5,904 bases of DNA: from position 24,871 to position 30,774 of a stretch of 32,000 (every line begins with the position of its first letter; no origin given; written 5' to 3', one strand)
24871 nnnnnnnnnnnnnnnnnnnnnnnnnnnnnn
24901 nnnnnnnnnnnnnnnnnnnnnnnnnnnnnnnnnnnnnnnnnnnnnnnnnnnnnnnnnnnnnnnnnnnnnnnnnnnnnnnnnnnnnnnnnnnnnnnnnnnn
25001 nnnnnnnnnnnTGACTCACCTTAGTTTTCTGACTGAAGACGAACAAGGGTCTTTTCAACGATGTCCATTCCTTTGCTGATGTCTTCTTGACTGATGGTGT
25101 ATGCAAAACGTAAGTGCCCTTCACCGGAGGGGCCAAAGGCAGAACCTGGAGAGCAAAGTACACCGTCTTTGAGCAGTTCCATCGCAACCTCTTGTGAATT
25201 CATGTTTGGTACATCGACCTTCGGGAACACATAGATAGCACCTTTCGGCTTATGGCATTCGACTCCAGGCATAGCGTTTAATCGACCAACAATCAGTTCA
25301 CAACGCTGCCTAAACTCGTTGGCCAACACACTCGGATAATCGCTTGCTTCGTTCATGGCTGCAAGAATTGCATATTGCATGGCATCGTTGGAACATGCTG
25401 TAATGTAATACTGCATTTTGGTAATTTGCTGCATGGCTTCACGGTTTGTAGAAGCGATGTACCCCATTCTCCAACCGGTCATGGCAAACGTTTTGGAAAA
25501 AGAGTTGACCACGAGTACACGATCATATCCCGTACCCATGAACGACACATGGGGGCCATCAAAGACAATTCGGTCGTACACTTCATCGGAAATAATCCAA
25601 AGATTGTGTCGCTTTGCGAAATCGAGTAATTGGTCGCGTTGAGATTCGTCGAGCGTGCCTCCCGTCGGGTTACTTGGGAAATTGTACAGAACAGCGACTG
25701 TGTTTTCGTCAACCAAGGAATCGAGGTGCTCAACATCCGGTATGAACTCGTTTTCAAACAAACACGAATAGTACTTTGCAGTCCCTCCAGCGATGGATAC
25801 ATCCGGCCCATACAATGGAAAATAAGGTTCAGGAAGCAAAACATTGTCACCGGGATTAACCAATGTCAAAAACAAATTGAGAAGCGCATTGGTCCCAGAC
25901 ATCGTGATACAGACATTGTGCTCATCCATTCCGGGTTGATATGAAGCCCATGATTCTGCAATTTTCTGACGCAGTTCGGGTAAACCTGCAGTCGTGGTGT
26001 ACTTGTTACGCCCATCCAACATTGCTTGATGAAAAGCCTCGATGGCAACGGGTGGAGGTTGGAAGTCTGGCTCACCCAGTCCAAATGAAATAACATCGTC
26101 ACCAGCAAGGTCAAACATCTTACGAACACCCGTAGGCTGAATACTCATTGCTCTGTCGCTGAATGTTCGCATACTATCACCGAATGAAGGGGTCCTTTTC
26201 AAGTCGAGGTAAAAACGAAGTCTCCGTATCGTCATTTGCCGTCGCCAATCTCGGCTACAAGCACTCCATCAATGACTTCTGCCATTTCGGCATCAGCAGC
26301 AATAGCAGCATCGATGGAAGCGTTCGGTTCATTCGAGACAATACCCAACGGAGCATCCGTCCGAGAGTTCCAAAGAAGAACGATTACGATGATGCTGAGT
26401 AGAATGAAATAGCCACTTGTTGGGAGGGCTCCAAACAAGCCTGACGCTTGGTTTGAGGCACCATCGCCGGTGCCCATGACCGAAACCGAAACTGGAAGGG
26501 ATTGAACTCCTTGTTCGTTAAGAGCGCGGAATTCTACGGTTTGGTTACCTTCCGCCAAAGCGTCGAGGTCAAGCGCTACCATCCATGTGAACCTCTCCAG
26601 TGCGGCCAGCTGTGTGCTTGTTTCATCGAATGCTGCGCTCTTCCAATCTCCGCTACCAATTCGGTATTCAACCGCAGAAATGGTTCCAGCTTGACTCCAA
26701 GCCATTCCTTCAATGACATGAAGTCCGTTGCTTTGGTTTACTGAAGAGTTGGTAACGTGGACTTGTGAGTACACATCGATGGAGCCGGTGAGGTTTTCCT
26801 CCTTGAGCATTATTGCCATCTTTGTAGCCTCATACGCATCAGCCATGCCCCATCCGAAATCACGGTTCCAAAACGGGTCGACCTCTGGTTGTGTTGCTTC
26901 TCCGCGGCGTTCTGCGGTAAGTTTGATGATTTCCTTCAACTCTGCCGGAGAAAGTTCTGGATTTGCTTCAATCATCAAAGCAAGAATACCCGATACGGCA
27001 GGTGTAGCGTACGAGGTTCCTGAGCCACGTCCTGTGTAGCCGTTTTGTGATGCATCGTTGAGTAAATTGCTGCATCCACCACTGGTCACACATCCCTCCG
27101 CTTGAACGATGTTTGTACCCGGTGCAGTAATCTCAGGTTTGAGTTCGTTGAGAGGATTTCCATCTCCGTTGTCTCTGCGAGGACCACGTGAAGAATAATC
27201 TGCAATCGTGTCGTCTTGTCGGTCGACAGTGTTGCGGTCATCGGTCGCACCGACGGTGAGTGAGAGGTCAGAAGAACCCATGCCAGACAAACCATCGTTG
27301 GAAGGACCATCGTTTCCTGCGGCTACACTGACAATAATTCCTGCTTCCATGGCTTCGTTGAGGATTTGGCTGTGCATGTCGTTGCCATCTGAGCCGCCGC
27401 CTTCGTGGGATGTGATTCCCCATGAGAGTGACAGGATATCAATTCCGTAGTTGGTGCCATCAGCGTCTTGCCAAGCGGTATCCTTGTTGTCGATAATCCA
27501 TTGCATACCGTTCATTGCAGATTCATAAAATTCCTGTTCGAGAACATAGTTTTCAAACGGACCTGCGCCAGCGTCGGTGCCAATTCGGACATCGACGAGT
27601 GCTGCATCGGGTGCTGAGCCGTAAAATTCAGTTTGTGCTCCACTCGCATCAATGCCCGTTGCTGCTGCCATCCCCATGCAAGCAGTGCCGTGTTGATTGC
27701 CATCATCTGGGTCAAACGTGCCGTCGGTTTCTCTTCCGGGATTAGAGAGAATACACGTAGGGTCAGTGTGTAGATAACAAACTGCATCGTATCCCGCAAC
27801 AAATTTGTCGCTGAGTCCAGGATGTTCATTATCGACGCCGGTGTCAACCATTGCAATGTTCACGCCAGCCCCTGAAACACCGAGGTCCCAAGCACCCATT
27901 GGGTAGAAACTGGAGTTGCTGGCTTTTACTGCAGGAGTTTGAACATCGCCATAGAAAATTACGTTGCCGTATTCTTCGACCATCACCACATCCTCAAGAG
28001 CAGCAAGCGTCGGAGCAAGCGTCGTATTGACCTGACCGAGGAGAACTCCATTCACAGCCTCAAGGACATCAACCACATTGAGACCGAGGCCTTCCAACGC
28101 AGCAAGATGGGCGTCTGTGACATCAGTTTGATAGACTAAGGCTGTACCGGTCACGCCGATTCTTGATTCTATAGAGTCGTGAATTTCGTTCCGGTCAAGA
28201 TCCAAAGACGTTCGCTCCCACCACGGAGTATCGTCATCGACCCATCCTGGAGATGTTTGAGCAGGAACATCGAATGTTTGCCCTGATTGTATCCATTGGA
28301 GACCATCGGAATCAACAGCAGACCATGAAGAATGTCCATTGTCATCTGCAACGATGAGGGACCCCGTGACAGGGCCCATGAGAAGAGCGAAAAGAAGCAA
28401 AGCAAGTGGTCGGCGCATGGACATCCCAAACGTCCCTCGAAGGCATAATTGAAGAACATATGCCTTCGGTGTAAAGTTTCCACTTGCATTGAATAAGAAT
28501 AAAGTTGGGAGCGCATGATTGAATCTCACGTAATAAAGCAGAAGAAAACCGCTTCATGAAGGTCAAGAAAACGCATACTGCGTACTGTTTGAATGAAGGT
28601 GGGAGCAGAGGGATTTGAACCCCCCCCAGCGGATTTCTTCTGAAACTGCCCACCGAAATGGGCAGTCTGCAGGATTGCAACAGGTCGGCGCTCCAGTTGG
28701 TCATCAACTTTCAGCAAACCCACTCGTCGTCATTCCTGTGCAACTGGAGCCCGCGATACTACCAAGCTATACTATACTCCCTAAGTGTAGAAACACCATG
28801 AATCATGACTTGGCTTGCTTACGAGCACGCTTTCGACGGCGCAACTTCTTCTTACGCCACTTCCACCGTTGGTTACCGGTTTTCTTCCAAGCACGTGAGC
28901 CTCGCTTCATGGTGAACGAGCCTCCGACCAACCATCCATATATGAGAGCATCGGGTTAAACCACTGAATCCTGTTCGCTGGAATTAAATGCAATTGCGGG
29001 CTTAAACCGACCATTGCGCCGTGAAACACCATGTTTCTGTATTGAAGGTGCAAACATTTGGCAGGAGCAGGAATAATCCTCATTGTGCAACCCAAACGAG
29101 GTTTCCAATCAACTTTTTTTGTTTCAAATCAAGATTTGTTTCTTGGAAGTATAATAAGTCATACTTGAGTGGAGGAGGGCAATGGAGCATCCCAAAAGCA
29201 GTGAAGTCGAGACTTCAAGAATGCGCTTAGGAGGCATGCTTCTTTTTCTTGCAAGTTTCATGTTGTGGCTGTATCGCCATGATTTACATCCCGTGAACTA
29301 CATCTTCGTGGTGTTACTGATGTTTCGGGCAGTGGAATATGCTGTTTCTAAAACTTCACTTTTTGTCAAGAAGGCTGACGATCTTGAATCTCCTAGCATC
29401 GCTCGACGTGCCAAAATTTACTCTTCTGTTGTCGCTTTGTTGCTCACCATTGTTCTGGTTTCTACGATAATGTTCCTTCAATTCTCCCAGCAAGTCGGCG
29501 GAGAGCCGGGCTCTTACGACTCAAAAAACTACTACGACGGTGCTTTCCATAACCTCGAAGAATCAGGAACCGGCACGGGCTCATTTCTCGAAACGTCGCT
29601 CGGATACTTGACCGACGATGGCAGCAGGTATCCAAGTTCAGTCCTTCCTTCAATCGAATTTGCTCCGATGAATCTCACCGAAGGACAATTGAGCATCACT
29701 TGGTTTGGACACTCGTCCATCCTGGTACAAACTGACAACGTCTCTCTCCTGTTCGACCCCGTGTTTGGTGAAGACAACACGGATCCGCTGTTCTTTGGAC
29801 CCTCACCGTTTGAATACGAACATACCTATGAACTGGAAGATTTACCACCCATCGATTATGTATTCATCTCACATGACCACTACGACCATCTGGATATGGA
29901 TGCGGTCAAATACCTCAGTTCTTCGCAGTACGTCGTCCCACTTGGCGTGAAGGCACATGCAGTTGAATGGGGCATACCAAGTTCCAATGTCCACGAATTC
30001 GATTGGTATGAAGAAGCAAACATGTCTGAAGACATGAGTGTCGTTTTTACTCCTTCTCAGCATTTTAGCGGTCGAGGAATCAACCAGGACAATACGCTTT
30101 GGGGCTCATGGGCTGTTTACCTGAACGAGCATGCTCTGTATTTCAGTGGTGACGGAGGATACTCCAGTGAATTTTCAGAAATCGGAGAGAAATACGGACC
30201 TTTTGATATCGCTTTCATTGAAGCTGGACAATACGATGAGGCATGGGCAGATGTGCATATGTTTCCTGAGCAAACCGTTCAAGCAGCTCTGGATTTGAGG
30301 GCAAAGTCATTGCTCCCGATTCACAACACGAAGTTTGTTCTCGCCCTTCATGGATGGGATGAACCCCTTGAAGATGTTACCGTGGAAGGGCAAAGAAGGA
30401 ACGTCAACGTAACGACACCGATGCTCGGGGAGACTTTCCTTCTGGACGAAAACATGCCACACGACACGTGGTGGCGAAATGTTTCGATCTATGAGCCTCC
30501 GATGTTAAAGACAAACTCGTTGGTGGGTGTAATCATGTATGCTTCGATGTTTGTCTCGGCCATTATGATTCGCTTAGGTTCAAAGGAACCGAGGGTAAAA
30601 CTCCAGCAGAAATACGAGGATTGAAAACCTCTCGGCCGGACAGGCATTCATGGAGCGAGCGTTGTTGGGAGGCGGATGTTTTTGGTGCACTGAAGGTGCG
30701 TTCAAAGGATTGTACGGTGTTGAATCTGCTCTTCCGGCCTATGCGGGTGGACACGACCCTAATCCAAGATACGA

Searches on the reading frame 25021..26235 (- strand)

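Call 9: search_protein_families(library=pfam, proteins=[window:25021-26235:-], max_evalue=0.001)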
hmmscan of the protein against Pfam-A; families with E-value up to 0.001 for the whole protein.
window:25021-26235:- (404 aa): 2 families
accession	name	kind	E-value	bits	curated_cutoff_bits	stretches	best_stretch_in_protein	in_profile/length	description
PF00155.27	Aminotran_1_2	-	1.7e-63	215.5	19.7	1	47-389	2-357/361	Aminotransferase class I and II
PF01053.26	Cys_Met_Meta_PP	-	0.00024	20.2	27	1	107-220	69-176/381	Cys/Met metabolism PLP-dependent enzyme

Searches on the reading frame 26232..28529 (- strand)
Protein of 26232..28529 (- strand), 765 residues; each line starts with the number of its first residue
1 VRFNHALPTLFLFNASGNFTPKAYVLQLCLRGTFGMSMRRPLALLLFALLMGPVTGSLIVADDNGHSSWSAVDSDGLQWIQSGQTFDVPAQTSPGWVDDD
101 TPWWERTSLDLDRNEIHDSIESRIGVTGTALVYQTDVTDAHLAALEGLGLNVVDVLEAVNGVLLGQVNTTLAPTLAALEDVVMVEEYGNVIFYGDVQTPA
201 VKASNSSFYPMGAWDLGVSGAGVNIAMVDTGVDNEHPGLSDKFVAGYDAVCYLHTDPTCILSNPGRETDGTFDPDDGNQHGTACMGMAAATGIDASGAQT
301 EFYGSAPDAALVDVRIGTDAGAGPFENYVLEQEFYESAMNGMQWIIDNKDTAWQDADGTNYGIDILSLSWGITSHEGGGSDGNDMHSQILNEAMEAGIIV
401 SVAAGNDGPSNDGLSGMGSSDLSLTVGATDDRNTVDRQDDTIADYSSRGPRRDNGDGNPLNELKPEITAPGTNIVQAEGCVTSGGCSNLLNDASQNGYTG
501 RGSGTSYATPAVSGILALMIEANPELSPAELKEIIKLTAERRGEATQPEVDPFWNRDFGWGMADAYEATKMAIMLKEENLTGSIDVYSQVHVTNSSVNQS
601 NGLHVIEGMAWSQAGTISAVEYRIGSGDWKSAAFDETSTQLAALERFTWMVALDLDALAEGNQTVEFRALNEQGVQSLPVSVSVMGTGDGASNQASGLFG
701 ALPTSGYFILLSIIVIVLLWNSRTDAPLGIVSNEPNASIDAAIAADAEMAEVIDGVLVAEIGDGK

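Call 9: search_protein_families(library=pfam, proteins=[window:26232-28529:-], max_evalue=0.001)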
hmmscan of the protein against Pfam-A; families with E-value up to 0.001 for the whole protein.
window:26232-28529:- (765 aa): 1 family
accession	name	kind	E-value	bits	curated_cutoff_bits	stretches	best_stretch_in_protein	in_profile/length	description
PF00082.27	Peptidase_S8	-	7.5e-45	153.9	21.8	1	220-561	1-288/288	Subtilase family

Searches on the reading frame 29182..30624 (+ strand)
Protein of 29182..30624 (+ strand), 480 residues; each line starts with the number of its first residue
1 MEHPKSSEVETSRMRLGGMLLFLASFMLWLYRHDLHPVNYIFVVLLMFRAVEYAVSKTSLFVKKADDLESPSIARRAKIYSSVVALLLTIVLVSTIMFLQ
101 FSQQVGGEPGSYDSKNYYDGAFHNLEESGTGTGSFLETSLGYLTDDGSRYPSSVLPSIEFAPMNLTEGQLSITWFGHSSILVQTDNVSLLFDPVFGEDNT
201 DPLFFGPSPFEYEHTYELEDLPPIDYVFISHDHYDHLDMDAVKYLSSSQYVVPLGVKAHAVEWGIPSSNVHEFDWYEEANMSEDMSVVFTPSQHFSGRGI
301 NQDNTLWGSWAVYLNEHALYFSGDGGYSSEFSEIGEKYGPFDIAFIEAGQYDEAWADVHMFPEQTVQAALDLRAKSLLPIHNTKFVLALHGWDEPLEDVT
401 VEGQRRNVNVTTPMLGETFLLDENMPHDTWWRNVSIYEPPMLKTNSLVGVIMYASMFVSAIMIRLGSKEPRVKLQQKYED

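Call 9: search_protein_families(library=pfam, proteins=[window:29182-30624:+], max_evalue=0.001)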
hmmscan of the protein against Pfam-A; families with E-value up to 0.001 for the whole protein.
window:29182-30624:+ (480 aa): 3 families
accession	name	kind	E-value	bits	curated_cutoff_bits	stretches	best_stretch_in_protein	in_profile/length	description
PF12706.13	Lactamase_B_2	-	8.7e-40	136.9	27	1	189-381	3-199/200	Beta-lactamase superfamily domain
PF13483.12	Lactamase_B_3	-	4.4e-12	46.7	24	1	172-381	2-160/160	Beta-lactamase superfamily domain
PF00753.33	Lactamase_B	-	1e-06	29.3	22.7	1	173-236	2-56/196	Metallo-beta-lactamase superfamily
